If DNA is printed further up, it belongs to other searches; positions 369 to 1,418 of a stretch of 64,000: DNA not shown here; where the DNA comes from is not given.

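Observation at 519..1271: Orphan beta-class DNA methyltransferase embedded in the lysis cassette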

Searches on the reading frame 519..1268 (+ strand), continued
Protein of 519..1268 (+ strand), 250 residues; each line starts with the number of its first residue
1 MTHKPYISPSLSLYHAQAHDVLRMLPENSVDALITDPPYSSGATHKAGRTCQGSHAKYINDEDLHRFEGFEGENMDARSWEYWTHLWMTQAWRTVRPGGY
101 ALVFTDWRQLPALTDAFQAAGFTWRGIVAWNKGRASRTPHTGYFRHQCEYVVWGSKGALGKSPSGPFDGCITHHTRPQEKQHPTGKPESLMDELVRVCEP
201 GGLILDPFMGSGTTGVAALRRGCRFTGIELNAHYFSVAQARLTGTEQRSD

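Call 60: find_encoding_contigs(protein=P0006, flank=3000, max_places=1)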
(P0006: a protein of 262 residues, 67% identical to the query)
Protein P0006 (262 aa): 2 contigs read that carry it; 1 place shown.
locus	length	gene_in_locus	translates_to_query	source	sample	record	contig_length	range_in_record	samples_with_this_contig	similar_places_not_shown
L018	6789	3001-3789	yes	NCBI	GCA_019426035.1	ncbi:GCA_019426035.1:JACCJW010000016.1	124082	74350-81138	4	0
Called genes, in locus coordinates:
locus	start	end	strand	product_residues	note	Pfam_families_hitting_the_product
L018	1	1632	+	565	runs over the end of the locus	-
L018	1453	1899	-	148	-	-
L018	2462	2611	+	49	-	PF01848:HOK_GEF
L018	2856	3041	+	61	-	PF10122:Zn_ribbon_Com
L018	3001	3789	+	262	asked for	PF01555:N6_N4_Mtase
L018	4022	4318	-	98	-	PF00216:Bac_DNA_binding, PF18291:HU-HIG (weak)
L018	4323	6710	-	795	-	PF01588:tRNA_bind, PF03483:B3_4, PF03484:B5, PF17759:tRNA_synthFbeta, PF03147:FDX-ACB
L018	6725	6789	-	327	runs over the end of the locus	PF02912:Phe_tRNA-synt_N, PF01409:tRNA-synt_2d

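Call 61: find_encoding_contigs(protein=P0033, flank=3000, max_places=1)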
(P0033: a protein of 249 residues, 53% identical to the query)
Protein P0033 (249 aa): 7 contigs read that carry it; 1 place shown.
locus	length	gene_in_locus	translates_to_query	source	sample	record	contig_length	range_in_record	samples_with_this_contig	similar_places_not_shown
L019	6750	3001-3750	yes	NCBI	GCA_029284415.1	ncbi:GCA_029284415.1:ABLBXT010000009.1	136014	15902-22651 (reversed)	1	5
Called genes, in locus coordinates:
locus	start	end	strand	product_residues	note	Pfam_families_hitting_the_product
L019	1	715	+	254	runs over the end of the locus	-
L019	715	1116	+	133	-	-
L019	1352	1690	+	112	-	-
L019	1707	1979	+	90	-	-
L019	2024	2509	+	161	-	PF05257:CHAP (weak)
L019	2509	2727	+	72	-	-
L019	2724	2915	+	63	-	-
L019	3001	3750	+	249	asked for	PF01555:N6_N4_Mtase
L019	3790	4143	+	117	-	PF01844:HNH, PF14279:HNH_5 (weak)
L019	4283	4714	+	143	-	PF05119:Terminase_4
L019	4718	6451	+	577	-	PF03354:TerL_ATPase, PF20441:TerL_nuclease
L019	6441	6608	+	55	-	-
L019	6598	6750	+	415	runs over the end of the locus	PF04860:Phage_portal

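Call 62: find_encoding_contigs(protein=P0074, flank=3000, max_places=1)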
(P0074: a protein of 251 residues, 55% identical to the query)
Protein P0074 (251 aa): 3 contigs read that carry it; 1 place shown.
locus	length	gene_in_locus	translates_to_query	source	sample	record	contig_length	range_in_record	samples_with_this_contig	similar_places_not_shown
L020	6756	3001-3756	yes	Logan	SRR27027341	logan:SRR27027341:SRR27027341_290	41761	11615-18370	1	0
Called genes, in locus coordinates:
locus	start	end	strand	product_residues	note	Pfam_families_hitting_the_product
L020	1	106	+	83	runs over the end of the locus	-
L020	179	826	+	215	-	PF00182:Glyco_hydro_19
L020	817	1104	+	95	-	PF10841:DUF2644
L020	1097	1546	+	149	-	-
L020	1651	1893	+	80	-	-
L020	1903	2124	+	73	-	-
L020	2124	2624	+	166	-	PF08822:DUF1804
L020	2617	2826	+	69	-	-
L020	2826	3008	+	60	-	-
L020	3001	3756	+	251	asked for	PF01555:N6_N4_Mtase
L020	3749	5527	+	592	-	-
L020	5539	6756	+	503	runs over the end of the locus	PF06074:Portal_Mu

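Call 63: find_encoding_contigs(protein=P0115, flank=3000, max_places=1)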
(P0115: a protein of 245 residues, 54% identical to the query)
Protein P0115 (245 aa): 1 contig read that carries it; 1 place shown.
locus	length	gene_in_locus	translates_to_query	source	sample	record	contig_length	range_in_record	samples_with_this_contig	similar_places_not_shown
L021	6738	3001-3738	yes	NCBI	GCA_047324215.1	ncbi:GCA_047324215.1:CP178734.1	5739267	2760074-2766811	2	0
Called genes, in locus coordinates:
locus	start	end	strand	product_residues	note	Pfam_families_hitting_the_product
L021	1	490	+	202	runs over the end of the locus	PF09684:Tail_P2_I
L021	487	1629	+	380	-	PF12571:Phage_tail_fib, PF07484:Collar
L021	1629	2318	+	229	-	PF28596:Caudo_TAP_N, PF02413:Caudo_TAP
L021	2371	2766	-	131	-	PF00717:Peptidase_S24 (weak)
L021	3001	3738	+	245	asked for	PF01555:N6_N4_Mtase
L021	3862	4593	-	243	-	-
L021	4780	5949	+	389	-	PF22671:Gp18_domIII_N, PF04984:Phage_sheath_1, PF17482:Phage_sheath_1C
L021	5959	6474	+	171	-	PF04985:Phage_tube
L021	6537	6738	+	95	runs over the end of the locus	PF10109:Phage_TAC_7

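Call 64: predict_structure(alignment_id=A3)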
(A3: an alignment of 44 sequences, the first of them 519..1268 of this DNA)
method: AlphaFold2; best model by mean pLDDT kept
length: 250 residues; sequences in the alignment: 44
mean_pLDDT: 89.4   pTM: 0.89
mean pLDDT of the five models: 89.4, 89.3, 87.8, 87.3, 86.9
residues with pLDDT >= 90: 162; 70-90: 63; 50-70: 25; < 50: 0
segments of 3 or more residues with pLDDT < 50: none
pLDDT, mean of each block of 10 residues (from residue 1): 87 97 98 91 61 72 77 79 96 98 93 96 97 72 77 96 86 90 92 97 98 98 98 95 95
secondary structure, 60 per line:
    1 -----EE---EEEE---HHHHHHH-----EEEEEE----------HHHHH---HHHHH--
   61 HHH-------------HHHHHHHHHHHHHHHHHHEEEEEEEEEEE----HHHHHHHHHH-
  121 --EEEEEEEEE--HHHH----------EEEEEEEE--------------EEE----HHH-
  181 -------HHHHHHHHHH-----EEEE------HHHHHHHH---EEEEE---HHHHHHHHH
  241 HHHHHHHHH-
elements in order: E11-14 H18-24 E30-35 H46-50 H54-58 H77-94 E95-105 H110-119 E123-131 H134-137 E148-155 E170-172 H188-197 E203-206 H213-220 E224-228 H232-249

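Call 66: fold_search(model_id=the predicted structure, library=pdb)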
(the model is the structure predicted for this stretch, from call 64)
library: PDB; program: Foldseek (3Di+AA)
matches with E <= 10: 1587; with E <= 0.001: 196
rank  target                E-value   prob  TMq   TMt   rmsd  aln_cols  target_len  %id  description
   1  8s9m                  2.7e-18  1.00  0.71  0.74   4.0       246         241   24  DNA cytosine-N4 methyltransferase (residues 79-324) from the Bdelloid rotifer Adineta vaga (released 2023-08-02)
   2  6pbd_B                2.9e-17  1.00  0.72  0.55   4.9       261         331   24  DNA N6-Adenine Methyltransferase CcrM In Complex with Double-Stranded DNA Oligonucleotide Containing Its Recognition S (released 2019-10-23)
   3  6pbd_A                7.3e-17  1.00  0.73  0.53   5.0       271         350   24  DNA N6-Adenine Methyltransferase CcrM In Complex with Double-Stranded DNA Oligonucleotide Containing Its Recognition S (released 2019-10-23)
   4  8s9o_B                7.3e-17  1.00  0.65  0.72   5.6       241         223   22  DNA cytosine-N4 methyltransferase (residues 61-324) from the Bdelloid rotifer Adineta vaga - P1 crystal form (released 2023-08-02)
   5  8urk_A                2.7e-16  1.00  0.72  0.72   4.8       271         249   24  Crystal structure of DNA N6-Adenine Methyltransferase M.BceJIV from Burkholderia cenocepacia in complex with duplex DN (released 2024-09-11)
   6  8s9o_A                3.6e-16  1.00  0.64  0.69   5.7       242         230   23  DNA cytosine-N4 methyltransferase (residues 61-324) from the Bdelloid rotifer Adineta vaga - P1 crystal form (released 2023-08-02)
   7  8urk_D                4.1e-16  1.00  0.72  0.73   4.4       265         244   24  Crystal structure of DNA N6-Adenine Methyltransferase M.BceJIV from Burkholderia cenocepacia in complex with duplex DN (released 2024-09-11)
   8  8s9n                  4.9e-16  1.00  0.64  0.71   5.7       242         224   22  DNA cytosine-N4 methyltransferase (residues 61-324) from the Bdelloid rotifer Adineta vaga - C2 crystal form (released 2023-08-02)
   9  9c3u_A                1.0e-15  1.00  0.71  0.72   5.9       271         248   22  Crystal structure of DNA N6-Adenine Methyltransferase M.BceJIV from Burkholderia cenocepacia in complex with duplex DN (released 2024-09-11)
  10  5hfj_C                1.5e-15  1.00  0.66  0.80   4.6       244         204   23  crystal structure of M1.HpyAVI-SAM complex (released 2016-11-16)
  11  9c3s_A                1.5e-15  1.00  0.72  0.72   4.6       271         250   24  Crystal structure of DNA N6-Adenine Methyltransferase M.BceJIV from Burkholderia cenocepacia in complex with duplex DN (released 2024-09-11)
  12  5hfj_G                2.9e-15  1.00  0.63  0.78   6.0       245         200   25  crystal structure of M1.HpyAVI-SAM complex (released 2016-11-16)
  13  2zif_A                6.9e-15  1.00  0.64  0.67   5.8       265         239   21  Crystal Structure of TTHA0409, Putative DNA Modification Methylase from Thermus thermophilus HB8- Complexed with S-Ade (released 2008-07-29)
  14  5hfj_E                7.4e-15  1.00  0.65  0.82   3.0       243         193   24  crystal structure of M1.HpyAVI-SAM complex (released 2016-11-16)
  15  2zig_A                7.9e-15  1.00  0.66  0.70   5.6       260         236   22  Crystal Structure of TTHA0409, Putative DNA Modification Methylase from Thermus thermophilus HB8 (released 2008-07-29)
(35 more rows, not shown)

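Call 77: find_related_loci(query=A3, collection=viral_contigs, flank=3000)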
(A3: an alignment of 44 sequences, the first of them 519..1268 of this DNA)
Query A3 (250 aa) in viral_contigs; peptide patterns used: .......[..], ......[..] (x = any residue, [..] = any of these).
600 stretches matched a pattern (row limit reached: there are more); 593 encode a relative of the query (tblastn E <= 1e-3); the best 80 are kept; 80 distinct loci.
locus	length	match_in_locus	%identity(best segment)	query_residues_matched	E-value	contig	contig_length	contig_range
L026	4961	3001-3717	73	4-242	1e-120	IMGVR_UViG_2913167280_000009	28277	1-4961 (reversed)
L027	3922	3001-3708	74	7-242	3e-121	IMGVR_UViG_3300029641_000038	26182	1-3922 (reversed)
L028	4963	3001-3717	73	4-242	6e-120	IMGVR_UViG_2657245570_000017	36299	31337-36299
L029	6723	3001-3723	73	4-244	8e-120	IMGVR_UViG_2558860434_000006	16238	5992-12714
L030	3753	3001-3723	73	4-244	2e-120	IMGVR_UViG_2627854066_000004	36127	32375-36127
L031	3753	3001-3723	73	4-244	3e-120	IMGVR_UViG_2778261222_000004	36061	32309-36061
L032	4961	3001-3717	73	4-242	5e-119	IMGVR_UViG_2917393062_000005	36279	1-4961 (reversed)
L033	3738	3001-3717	72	4-242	1e-119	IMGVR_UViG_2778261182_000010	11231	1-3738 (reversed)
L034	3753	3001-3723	72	4-244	3e-119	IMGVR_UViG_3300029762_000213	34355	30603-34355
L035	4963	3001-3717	73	4-242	1e-118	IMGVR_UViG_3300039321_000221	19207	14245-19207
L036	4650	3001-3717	73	4-242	9e-119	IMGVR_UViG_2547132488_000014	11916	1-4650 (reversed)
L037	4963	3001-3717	72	4-242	6e-118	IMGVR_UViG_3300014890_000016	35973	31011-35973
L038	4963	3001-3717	72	4-242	1e-117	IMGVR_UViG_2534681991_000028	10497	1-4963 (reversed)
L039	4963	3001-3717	72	4-242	2e-117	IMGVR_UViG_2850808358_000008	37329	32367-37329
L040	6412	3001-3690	74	13-242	7e-117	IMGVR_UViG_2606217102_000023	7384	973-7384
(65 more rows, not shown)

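Call 83: search_protein_families(library=pfam, alignment_id=A6, max_evalue=0.001)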
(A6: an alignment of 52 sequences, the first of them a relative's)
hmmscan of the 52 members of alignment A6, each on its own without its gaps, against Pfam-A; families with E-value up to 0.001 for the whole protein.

A. member 1, L026:2796-2999:+ (68 aa): 2 families
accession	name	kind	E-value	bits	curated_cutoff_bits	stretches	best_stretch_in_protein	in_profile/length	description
PF10122.14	Zn_ribbon_Com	-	1.5e-11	44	22.9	1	4-39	1-37/52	Mu-like prophage protein Com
PF14599.11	zinc_ribbon_6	-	0.00025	21.3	27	1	4-36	26-57/59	Zinc-ribbon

B. families by the number of members that match (of 52 scanned): 42 families (the first 25 are shown)
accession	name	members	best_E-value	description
PF04606.18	Ogr_Delta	3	1.5e-11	Ogr/Delta-like zinc finger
PF06074.18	Portal_Mu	2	3.1e-96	Portal protein of Mu bacteriophage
PF00239.26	Resolvase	2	6.6e-51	Resolvase, N terminal domain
PF02413.22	Caudo_TAP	2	2.7e-37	Caudovirales tail fibre assembly protein, lambda gpK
PF01555.25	N6_N4_Mtase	2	2.2e-27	DNA methylase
PF02796.21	HTH_7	2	3.2e-14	Helix-turn-helix domain of resolvase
PF03237.21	Terminase_6N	2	5.8e-12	Terminase large subunit, T4likevirus-type, N-terminal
PF10122.14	Zn_ribbon_Com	2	1.1e-11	Mu-like prophage protein Com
PF14599.11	zinc_ribbon_6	2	8.7e-05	Zinc-ribbon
PF01170.24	UPF0020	2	0.00014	RMKL-like, methyltransferase domain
PF08822.17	DUF1804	1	1.8e-52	Protein of unknown function (DUF1804)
PF20441.4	TerL_nuclease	1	1.1e-48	Terminase large subunit, endonuclease domain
PF02735.22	Ku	1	3.8e-48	Ku70/Ku80 beta-barrel domain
PF05105.17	Phage_holin_4_1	1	1e-38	Bacteriophage holin family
PF05926.16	Phage_GPL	1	1.3e-35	Phage head completion protein (GPL)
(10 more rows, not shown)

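Call 84: search_protein_families(library=pfam, alignment_id=A7, max_evalue=0.001)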
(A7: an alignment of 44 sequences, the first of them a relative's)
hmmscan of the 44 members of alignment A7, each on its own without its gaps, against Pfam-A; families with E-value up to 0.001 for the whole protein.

A. member 1, L026:3969-4958:+ (330 aa): 1 family
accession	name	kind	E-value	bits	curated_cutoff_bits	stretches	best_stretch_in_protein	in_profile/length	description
PF06252.17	GemA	-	1.9e-05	26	27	0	119-280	10-115/119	Bacteriophage Mu, GemA protein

B. families by the number of members that match (of 44 scanned): 22 families
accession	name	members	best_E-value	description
PF04984.19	Phage_sheath_1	5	2.9e-32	Phage tail sheath protein subtilisin-like domain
PF22671.1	Gp18_domIII_N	5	1.8e-12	Tail sheath protein Gp18 domain III N-terminal region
PF00589.27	Phage_integrase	4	1e-31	Phage integrase family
PF17482.7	Phage_sheath_1C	4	4.2e-23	Phage tail sheath C-terminal domain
PF08706.16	D5_N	3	2.2e-36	D5 N terminal like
PF09250.16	Prim-Pol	3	1.3e-09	Bifunctional DNA primase/polymerase, N-terminal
PF19263.5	DUF5906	3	0.00022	Family of unknown function (DUF5906)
PF04233.19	Phage_Mu_F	2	4.4e-25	Phage Mu protein F like protein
PF08707.16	PriCT_2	2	4.2e-20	Primase C terminal 2 (PriCT-2)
PF06074.18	Portal_Mu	1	1.2e-91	Portal protein of Mu bacteriophage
PF20901.3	Sf6_terminase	1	6.5e-33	Bacteriophage Sf6, terminase small subunit-like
PF07120.17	DUF1376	1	7.9e-30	Protein of unknown function (DUF1376)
PF24883.2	NPHP3_N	1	4e-08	Nephrocystin 3, N-terminal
PF13401.12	AAA_22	1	7.7e-08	AAA domain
PF13191.12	AAA_16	1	1.1e-07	AAA ATPase domain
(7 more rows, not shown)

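Call 85: list_cluster_members(proteins=[window:519-1268:+, P0002, P0003])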
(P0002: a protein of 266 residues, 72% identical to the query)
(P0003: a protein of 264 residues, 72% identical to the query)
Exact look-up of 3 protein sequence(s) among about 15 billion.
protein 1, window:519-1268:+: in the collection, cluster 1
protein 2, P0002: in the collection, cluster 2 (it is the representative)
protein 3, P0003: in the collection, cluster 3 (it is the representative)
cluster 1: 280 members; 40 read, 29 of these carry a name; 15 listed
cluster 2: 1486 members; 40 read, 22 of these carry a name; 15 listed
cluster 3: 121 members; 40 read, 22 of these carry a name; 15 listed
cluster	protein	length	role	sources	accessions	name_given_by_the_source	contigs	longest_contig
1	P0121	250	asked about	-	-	site-specific DNA-methyltransferase [Escherichia coli] | DNA-methyltransferase n=1 Tax=Escherichia coli TaxID=562 RepID=UPI00025C9A37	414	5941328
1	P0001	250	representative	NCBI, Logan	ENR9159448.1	site-specific DNA-methyltransferase [Escherichia coli]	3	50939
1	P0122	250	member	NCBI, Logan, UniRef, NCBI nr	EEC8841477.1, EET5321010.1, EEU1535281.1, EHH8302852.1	DNA-methyltransferase [Escherichia coli] | DNA-methyltransferase n=1 Tax=Escherichia coli TaxID=562 RepID=UPI00107C7EA9 | site-specific DNA-methyltransferase [Escherichia coli]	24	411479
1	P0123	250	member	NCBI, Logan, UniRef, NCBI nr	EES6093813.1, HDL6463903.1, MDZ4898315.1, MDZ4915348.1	site-specific DNA-methyltransferase [Escherichia coli] | DNA-methyltransferase n=1 Tax=Escherichia coli TaxID=562 RepID=UPI002AC5A141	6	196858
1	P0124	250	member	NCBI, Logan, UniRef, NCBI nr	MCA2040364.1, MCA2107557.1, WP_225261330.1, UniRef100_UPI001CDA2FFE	DNA-methyltransferase [Escherichia coli] | DNA-methyltransferase n=1 Tax=Escherichia coli TaxID=562 RepID=UPI001CDA2FFE | site-specific DNA-methyltransferase [Escherichia coli]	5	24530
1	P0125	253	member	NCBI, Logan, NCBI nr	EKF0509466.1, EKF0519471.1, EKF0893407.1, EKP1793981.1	site-specific DNA-methyltransferase [Escherichia coli]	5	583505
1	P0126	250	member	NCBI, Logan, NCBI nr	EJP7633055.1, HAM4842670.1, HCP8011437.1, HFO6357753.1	TPA: site-specific DNA-methyltransferase [Escherichia coli] | site-specific DNA-methyltransferase [Escherichia coli]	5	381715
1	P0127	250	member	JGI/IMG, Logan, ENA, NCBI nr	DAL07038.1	site-specific DNA-methyltransferase (adenine-specific) | MAG TPA: adenine-specific methyltransferase [Caudoviricetes sp.]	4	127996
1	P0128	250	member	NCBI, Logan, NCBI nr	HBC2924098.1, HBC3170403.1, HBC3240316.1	TPA: site-specific DNA-methyltransferase [Escherichia coli O146] | site-specific DNA-methyltransferase [Escherichia coli O146]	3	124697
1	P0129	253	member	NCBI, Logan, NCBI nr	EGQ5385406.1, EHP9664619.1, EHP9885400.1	site-specific DNA-methyltransferase [Escherichia coli]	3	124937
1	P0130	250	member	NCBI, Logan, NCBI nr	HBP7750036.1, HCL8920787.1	TPA: site-specific DNA-methyltransferase [Escherichia coli] | site-specific DNA-methyltransferase [Escherichia coli]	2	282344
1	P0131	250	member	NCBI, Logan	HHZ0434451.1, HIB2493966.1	TPA: DNA-methyltransferase [Escherichia coli]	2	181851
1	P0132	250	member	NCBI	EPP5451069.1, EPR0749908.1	DNA-methyltransferase [Escherichia coli]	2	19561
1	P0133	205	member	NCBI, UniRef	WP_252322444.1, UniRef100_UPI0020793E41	DNA-methyltransferase, partial [Escherichia coli] | DNA-methyltransferase n=1 Tax=Escherichia coli TaxID=562 RepID=UPI0020793E41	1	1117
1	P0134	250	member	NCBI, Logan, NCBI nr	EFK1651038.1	site-specific DNA-methyltransferase [Escherichia coli]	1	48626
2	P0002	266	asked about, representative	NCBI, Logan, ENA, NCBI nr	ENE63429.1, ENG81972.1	DNA methylase family protein [Escherichia coli 178200] | DNA methylase family protein [Escherichia coli P0304777.12]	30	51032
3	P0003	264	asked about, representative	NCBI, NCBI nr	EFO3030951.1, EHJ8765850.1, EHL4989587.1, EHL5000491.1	TPA: site-specific DNA-methyltransferase [Escherichia coli] | site-specific DNA-methyltransferase [Escherichia coli]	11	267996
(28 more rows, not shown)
